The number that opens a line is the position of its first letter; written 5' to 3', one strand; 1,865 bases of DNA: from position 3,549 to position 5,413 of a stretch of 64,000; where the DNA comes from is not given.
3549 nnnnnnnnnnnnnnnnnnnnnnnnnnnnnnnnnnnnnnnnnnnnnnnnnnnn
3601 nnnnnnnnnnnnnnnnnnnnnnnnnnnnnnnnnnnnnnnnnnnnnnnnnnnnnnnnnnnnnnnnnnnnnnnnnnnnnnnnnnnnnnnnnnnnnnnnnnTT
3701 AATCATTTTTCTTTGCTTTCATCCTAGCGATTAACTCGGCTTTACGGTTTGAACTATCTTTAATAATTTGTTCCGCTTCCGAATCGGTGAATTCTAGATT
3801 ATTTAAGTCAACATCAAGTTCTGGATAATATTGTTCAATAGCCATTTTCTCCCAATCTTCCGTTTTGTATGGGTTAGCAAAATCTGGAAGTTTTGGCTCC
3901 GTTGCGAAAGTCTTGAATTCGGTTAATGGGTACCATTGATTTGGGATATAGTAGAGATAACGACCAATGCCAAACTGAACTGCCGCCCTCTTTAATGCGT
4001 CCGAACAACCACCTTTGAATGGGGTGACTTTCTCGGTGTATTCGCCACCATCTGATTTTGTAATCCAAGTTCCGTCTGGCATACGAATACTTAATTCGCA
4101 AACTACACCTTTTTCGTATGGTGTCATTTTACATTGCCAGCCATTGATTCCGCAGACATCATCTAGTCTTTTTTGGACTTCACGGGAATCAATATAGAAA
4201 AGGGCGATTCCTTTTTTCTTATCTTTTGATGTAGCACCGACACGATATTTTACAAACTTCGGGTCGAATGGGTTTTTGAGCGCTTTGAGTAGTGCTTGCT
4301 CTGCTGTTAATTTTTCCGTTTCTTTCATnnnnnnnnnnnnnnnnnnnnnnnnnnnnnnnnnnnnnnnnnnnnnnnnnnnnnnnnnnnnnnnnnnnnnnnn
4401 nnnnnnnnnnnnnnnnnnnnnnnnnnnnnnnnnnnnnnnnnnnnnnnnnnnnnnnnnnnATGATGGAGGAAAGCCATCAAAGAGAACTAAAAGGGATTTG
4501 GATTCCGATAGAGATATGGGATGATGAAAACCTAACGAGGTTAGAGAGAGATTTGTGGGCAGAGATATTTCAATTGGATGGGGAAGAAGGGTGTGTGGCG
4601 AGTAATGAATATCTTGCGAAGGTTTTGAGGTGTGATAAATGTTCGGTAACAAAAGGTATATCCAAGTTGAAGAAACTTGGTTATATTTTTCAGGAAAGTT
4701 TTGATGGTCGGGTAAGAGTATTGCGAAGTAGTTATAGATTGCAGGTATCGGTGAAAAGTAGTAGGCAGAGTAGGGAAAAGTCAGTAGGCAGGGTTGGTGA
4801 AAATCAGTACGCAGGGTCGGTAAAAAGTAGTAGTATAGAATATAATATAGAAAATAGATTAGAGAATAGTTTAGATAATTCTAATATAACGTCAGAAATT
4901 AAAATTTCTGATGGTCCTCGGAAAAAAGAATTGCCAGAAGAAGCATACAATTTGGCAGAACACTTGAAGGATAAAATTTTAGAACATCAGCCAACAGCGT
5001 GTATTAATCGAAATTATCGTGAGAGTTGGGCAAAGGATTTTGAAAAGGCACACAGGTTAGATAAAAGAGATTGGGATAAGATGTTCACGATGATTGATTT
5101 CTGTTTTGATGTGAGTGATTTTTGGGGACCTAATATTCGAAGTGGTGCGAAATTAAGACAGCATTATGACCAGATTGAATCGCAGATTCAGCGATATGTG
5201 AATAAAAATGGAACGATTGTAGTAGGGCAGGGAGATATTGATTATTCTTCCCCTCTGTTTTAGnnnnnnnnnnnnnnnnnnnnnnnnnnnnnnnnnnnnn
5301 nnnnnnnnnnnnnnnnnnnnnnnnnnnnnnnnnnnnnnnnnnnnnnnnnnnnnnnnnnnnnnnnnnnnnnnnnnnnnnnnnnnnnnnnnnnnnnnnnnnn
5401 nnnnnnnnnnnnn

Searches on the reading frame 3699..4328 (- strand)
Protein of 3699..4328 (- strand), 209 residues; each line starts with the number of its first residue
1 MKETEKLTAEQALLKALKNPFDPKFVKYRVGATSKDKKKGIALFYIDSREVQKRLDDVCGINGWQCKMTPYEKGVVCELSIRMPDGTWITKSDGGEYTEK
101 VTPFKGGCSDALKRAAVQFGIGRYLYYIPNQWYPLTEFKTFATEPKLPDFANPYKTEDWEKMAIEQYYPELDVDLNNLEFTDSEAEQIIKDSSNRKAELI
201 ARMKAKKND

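Call 47: search_protein_families(library=pfam, max_evalue=0.001, proteins=[window:3699-4328:-])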
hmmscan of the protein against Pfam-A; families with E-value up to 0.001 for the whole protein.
window:3699-4328:- (209 aa): 1 family
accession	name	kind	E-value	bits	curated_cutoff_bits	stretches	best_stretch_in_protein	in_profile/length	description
PF04098.21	Rad52_Rad22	-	7.8e-17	62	20.3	1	11-132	3-141/153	Rad52/22 family double-strand break repair protein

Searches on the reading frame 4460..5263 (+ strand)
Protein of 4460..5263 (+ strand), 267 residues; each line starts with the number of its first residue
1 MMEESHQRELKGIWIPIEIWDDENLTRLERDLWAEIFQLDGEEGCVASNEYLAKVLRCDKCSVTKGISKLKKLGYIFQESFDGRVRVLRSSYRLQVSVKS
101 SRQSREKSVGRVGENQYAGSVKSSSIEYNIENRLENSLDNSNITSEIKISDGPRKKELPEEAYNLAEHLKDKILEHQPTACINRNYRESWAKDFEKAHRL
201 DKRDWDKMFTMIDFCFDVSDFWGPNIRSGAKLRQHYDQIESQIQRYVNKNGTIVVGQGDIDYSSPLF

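Call 46: search_protein_families(library=pfam, max_evalue=0.001, proteins=[window:4460-5263:+])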
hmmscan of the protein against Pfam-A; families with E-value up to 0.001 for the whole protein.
window:4460-5263:+ (267 aa): 2 families
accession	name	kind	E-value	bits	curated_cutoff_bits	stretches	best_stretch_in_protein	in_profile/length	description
PF13730.12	HTH_36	-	1.3e-05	25.3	25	1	24-76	2-55/55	Helix-turn-helix domain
PF01325.25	Fe_dep_repress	-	7.7e-05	23.3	26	1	36-76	13-52/60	Iron dependent repressor, N-terminal DNA binding domain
